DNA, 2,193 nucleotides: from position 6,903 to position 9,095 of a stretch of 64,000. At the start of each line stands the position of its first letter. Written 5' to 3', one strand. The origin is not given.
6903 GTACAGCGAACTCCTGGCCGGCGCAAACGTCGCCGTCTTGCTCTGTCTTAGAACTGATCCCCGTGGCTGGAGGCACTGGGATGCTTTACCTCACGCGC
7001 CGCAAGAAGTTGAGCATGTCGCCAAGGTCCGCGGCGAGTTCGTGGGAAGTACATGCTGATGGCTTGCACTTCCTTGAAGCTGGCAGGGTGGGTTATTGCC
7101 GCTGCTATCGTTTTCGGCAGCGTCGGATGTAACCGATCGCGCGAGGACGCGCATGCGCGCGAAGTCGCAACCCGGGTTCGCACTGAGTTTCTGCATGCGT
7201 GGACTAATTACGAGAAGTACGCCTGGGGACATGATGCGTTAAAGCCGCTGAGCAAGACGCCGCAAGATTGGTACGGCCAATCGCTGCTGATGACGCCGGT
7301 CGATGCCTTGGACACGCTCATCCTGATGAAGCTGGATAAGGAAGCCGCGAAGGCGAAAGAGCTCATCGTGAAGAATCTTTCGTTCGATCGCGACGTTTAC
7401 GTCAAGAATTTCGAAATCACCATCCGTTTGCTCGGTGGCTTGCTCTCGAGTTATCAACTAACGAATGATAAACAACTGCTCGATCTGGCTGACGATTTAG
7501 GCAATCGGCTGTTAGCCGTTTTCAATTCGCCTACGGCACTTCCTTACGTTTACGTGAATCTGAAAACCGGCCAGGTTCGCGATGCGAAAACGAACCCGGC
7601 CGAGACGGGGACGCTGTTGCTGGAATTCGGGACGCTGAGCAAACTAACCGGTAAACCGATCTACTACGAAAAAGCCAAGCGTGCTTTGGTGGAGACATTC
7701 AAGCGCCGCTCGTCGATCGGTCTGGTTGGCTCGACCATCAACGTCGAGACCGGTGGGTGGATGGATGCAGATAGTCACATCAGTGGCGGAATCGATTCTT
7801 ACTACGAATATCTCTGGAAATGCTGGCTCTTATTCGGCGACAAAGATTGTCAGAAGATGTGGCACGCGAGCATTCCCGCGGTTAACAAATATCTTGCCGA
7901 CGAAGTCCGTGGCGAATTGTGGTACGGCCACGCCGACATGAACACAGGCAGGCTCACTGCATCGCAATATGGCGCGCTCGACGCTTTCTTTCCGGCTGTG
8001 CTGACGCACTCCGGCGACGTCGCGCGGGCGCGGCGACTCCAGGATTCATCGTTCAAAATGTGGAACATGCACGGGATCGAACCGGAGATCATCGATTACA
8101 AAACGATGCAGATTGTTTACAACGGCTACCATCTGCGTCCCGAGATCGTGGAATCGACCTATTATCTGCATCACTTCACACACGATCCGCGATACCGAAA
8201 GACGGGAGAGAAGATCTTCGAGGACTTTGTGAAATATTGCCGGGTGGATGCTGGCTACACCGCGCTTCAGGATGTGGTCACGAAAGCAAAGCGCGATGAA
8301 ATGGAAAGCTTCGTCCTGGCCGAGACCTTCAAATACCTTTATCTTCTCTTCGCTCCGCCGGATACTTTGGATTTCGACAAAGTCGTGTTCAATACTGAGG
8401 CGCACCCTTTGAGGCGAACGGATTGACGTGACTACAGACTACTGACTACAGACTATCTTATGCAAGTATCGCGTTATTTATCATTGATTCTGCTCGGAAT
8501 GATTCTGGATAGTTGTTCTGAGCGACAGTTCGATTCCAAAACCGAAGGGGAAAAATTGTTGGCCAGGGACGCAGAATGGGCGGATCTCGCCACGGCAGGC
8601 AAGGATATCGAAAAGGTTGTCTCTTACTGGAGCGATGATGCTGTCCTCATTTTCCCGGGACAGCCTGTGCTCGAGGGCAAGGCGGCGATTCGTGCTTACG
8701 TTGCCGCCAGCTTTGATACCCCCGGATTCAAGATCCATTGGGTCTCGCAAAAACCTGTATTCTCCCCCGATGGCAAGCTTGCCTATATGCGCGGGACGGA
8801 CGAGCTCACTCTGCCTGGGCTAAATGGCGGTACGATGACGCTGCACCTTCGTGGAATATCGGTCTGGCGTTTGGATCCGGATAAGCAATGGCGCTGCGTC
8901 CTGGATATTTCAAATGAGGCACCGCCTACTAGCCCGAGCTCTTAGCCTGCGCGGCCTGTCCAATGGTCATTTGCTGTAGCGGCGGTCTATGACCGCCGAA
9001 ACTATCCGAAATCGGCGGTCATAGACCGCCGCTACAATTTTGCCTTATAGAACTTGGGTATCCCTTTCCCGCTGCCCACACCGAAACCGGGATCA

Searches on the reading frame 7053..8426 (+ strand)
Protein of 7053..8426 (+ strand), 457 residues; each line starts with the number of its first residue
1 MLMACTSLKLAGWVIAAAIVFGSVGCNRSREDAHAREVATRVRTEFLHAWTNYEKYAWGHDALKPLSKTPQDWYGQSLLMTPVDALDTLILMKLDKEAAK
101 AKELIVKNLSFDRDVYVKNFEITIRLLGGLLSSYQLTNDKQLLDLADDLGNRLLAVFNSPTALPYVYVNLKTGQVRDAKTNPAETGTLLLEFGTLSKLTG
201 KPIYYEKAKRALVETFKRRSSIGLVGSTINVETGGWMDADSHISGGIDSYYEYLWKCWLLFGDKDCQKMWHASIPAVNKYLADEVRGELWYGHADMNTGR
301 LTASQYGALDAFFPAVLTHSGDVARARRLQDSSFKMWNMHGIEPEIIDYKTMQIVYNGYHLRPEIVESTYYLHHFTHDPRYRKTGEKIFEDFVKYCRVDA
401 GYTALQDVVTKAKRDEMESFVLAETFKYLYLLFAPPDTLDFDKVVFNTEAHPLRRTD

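Call 12: search_protein_families(library=pfam, proteins=[window:7053-8426:+], max_evalue=0.01)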
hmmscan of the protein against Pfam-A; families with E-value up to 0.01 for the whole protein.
window:7053-8426:+ (457 aa): 1 family
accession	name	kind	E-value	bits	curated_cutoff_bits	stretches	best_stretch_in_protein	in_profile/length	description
PF01532.26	Glyco_hydro_47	-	1.9e-124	416.5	22.9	1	46-455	2-455/455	Glycosyl hydrolase family 47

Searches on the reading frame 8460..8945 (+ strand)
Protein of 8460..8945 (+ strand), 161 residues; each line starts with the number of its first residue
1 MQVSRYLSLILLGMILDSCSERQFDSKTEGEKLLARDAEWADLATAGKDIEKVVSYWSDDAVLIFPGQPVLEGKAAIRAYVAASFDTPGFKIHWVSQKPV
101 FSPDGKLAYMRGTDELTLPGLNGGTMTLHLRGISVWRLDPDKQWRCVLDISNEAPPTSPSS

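Call 12: search_protein_families(library=pfam, proteins=[window:8460-8945:+], max_evalue=0.01)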
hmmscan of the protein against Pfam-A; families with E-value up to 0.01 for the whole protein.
window:8460-8945:+ (161 aa): 4 families
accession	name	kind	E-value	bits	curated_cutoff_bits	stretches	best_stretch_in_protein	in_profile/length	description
PF14534.12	DUF4440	-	5.5e-12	46.5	25.2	1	35-146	3-107/107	Domain of unknown function (DUF4440)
PF12680.13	SnoaL_2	-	2.6e-11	44.5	27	1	40-144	4-99/102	SnoaL-like domain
PF13474.12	SnoaL_3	-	9.1e-07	29.7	22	1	44-147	11-112/121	SnoaL-like domain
PF13577.12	SnoaL_4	-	6.5e-06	26.6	24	1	37-145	16-121/126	SnoaL-like domain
